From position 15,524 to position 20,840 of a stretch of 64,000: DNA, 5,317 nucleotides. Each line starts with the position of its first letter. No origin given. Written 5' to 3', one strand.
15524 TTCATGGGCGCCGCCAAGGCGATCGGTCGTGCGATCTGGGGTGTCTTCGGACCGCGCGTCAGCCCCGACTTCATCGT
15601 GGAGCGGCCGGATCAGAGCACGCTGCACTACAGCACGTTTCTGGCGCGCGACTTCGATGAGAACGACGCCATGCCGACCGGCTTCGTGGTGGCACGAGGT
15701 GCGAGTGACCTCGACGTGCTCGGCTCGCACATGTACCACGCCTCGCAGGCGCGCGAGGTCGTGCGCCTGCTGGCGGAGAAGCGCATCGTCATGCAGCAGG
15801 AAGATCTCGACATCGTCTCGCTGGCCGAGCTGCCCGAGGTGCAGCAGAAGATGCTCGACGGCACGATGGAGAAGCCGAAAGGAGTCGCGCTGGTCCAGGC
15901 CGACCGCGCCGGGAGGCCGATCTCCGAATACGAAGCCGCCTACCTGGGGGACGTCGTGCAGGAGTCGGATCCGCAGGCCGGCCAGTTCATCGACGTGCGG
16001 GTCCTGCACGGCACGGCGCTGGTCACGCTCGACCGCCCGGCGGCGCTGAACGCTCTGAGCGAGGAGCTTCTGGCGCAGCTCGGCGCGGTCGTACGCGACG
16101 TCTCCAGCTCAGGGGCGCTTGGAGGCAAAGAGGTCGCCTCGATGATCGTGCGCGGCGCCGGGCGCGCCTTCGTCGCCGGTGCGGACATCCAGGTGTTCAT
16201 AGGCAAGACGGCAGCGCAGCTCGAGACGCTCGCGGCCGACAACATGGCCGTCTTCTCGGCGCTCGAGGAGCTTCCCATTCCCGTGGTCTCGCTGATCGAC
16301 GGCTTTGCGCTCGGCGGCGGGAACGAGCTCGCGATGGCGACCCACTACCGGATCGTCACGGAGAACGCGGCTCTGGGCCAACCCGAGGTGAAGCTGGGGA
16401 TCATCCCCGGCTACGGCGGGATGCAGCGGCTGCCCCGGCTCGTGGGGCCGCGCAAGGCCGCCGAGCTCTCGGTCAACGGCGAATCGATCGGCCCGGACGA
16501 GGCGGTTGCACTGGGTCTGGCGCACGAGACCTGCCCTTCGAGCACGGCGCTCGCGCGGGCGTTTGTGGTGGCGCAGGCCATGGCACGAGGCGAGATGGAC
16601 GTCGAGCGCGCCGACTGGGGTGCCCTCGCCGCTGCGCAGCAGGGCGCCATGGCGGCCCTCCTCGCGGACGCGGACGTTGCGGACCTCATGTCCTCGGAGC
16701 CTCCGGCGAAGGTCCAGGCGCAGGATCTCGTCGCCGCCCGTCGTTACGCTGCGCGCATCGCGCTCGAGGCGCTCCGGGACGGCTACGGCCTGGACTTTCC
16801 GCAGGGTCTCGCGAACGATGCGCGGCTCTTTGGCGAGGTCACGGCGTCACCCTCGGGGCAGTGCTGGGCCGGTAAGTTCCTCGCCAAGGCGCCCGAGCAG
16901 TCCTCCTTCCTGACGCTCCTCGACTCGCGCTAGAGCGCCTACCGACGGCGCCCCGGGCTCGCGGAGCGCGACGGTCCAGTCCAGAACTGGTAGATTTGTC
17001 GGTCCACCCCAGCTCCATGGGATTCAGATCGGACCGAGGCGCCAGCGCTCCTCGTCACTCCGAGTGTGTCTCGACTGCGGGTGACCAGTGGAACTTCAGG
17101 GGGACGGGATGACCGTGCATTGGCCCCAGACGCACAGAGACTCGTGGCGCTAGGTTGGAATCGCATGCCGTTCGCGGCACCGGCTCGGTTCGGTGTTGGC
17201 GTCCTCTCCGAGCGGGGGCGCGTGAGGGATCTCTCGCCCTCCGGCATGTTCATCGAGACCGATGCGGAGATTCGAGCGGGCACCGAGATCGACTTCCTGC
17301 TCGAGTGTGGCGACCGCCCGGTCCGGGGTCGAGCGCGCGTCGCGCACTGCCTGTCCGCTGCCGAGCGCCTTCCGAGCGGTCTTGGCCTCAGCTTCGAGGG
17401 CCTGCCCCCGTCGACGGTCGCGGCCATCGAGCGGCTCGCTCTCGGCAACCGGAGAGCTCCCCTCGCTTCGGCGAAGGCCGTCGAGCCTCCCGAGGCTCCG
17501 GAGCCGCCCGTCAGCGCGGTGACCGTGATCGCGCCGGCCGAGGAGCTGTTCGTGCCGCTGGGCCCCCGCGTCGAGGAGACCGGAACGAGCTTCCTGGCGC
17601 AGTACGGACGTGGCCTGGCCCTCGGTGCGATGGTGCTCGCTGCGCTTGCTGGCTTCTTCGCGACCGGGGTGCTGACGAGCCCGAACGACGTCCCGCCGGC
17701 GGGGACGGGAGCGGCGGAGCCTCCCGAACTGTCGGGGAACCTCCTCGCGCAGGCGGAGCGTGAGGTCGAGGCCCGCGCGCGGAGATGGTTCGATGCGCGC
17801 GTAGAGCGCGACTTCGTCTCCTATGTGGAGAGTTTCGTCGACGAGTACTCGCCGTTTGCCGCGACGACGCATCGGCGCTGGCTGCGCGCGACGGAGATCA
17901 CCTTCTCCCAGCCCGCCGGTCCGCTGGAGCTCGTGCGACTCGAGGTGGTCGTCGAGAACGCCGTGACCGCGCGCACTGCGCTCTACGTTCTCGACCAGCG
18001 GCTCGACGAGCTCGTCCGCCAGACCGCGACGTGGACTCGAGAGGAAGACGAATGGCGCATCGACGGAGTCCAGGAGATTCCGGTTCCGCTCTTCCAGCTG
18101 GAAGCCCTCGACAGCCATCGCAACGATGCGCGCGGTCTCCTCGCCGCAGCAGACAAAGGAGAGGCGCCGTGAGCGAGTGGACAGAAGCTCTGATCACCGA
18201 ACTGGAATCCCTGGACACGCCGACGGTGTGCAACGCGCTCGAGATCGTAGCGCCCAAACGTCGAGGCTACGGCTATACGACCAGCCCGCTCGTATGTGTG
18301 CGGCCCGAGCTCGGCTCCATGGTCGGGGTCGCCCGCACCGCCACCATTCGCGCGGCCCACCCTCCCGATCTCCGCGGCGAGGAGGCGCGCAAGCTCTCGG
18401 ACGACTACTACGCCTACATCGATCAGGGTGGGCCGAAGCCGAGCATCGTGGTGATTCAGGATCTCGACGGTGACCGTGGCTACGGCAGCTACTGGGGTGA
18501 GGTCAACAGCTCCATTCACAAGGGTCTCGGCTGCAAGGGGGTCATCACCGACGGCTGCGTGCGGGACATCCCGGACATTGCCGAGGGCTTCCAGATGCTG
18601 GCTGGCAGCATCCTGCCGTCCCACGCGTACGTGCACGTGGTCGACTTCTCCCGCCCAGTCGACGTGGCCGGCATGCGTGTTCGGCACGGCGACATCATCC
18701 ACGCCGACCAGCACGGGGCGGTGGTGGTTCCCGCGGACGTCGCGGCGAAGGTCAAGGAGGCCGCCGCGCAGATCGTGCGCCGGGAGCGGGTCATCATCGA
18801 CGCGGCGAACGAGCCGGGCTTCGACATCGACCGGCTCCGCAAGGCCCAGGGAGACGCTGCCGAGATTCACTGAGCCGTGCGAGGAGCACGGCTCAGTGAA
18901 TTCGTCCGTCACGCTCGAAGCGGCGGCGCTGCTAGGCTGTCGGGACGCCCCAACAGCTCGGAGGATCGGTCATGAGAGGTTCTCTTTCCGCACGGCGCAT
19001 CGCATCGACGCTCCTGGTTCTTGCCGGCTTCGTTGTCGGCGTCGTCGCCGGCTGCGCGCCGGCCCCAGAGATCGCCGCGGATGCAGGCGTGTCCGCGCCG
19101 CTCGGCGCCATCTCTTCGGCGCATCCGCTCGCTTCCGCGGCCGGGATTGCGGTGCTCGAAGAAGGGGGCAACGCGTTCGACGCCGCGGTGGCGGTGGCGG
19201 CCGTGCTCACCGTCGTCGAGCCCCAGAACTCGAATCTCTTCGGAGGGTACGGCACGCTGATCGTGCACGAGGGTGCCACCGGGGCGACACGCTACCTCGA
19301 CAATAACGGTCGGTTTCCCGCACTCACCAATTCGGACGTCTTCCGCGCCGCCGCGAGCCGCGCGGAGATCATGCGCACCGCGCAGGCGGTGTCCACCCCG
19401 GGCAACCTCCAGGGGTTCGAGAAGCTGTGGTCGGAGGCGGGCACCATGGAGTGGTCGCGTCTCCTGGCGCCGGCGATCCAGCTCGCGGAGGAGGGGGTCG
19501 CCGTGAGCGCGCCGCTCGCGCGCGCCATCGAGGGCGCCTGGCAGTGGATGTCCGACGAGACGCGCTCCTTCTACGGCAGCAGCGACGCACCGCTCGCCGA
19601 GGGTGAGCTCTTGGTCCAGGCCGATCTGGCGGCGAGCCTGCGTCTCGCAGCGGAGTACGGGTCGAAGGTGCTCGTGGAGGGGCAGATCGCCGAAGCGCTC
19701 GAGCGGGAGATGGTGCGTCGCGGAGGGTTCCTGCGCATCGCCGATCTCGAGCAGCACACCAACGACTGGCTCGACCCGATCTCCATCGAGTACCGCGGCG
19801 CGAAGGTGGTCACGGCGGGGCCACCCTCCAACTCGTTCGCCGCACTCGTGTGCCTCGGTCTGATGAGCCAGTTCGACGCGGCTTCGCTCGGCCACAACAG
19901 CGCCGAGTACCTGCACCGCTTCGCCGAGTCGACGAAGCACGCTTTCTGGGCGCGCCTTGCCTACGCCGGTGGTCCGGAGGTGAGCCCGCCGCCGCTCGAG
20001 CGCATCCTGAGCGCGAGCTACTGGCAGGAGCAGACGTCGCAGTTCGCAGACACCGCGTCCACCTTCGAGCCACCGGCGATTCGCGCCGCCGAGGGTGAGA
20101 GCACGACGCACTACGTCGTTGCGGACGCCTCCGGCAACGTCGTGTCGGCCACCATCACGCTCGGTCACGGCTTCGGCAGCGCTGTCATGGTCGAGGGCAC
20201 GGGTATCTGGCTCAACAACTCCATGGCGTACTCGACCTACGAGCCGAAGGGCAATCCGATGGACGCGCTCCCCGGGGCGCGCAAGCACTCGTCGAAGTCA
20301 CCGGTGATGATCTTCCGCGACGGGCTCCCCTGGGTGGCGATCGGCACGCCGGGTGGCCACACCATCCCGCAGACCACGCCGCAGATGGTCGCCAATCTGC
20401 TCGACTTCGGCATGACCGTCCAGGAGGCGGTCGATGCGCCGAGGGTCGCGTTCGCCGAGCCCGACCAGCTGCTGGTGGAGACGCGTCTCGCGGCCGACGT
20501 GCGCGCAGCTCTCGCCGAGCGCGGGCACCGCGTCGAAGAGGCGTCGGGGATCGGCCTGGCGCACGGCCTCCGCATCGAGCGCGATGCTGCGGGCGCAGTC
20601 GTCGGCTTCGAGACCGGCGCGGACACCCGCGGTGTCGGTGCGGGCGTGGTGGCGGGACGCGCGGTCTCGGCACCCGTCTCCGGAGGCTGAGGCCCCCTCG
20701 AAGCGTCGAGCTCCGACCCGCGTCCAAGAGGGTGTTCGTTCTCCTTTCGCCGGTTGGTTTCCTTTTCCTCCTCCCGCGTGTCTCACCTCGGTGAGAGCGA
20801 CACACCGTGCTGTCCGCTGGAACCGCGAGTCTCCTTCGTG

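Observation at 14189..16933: Single 915-aa polypeptide fusing a crotonyl-CoA carboxylase/reductase-like enoyl reductase to a crotonase-fold hydratase, with a ~200-aa insertion in the reductase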

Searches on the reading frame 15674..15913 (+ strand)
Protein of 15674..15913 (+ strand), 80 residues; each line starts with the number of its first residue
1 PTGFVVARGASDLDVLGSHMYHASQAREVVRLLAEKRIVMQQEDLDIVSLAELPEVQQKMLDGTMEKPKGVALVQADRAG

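Call 76: search_solved_structures(query=A4, max_evalue=10, show_alignments=5)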
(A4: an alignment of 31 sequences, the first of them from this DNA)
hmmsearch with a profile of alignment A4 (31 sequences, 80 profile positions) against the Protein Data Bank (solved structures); distinct sequences matched with E-value up to 10: 5.
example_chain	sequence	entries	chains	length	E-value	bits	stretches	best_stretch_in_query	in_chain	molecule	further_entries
2ebd_A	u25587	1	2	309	0.017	18.4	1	3-76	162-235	3-oxoacyl-[acyl-carrier-protein] synthase 3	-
7kc2_A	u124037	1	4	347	0.15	15.4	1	4-64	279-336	Alcohol dehydrogenase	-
7kcq_A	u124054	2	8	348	0.15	15.4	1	4-64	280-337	Alcohol dehydrogenase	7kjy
4w6z_A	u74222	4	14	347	0.15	15.4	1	4-64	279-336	Alcohol dehydrogenase 1 | ADH1 isoform 1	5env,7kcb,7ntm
5m1t_A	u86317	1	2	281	1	12.7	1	15-45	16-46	MucR Phosphodiesterase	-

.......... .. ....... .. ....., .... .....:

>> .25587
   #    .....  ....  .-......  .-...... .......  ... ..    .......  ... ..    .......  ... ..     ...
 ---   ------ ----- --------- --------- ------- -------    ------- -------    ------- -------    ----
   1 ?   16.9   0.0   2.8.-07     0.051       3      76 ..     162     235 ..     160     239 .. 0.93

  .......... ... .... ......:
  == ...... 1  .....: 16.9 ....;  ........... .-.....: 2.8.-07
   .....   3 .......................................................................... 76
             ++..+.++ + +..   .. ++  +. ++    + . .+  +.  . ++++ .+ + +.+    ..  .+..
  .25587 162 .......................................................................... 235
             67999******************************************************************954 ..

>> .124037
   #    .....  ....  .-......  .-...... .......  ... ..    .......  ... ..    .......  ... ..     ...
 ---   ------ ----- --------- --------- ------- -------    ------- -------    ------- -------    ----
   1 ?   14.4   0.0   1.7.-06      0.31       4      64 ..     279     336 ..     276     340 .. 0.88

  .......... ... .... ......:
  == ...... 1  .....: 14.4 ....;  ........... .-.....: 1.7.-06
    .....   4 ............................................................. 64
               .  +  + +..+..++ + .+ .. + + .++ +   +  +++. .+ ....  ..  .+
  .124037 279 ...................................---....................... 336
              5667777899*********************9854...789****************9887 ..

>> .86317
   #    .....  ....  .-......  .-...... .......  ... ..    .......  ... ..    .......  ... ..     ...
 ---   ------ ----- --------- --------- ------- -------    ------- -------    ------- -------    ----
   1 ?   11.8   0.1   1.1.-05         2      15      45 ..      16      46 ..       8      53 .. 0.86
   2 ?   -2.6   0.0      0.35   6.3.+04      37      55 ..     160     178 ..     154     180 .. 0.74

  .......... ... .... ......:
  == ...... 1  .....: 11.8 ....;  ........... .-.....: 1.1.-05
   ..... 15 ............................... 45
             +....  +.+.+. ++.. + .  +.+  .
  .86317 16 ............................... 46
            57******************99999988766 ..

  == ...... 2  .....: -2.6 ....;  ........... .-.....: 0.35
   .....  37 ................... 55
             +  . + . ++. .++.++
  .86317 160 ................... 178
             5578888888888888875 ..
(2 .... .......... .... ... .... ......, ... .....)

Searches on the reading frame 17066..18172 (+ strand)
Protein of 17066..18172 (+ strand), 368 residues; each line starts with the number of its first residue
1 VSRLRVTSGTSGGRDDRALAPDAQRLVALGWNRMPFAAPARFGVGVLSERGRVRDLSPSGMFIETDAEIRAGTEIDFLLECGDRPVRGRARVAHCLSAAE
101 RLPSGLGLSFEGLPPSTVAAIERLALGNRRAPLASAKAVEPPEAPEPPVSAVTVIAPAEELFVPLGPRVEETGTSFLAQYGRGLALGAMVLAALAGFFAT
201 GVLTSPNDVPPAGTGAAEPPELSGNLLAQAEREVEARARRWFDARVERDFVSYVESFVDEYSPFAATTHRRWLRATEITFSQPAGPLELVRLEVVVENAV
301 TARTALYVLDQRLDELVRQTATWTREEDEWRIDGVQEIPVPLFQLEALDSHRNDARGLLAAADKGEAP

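Call 8: search_protein_families(library=pfam, proteins=[window:17066-18172:+], max_evalue=0.001)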
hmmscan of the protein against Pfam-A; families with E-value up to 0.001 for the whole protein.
window:17066-18172:+ (368 aa): 1 family
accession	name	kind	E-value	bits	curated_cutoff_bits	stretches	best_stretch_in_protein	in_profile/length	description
PF07238.19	PilZ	-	8.1e-10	39.4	22.5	1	33-125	7-100/102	PilZ domain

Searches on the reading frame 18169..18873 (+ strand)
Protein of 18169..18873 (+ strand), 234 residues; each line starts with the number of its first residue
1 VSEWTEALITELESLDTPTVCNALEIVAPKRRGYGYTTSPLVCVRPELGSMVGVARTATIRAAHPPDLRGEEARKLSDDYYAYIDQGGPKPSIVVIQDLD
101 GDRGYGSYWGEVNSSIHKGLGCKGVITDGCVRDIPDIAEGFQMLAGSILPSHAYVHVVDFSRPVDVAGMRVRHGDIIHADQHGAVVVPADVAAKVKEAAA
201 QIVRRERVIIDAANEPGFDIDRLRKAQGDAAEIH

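Call 8: search_protein_families(library=pfam, proteins=[window:18169-18873:+], max_evalue=0.001)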
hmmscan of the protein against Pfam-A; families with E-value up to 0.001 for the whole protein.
window:18169-18873:+ (234 aa): 1 family
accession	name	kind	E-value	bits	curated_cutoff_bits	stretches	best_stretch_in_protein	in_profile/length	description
PF03737.21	RraA-like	-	3.1e-19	70.1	24.5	1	17-186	1-152/152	Aldolase/RraA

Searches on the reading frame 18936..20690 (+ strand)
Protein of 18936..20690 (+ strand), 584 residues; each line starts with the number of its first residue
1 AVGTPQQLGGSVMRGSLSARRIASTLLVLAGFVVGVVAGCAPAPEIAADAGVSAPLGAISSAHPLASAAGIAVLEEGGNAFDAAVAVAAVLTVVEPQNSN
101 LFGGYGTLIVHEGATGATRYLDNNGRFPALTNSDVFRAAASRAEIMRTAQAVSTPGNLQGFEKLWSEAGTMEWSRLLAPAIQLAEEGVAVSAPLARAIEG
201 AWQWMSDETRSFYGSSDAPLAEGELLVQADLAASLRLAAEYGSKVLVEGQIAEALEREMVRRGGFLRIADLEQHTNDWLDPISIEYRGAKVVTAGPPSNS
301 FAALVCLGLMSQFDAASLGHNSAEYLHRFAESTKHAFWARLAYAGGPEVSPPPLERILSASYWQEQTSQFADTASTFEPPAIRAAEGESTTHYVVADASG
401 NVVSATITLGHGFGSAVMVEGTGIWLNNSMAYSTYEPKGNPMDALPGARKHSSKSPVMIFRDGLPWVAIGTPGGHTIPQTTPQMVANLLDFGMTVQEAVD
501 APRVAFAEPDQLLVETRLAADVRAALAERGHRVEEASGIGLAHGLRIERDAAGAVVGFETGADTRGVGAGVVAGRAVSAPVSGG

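Call 8: search_protein_families(library=pfam, proteins=[window:18936-20690:+], max_evalue=0.001)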
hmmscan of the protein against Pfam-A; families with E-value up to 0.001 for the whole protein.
window:18936-20690:+ (584 aa): 1 family
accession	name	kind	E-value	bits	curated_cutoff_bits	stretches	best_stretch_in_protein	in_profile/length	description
PF01019.26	G_glu_transpept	-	5.9e-115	385.4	27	1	72-566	2-510/512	Gamma-glutamyltranspeptidase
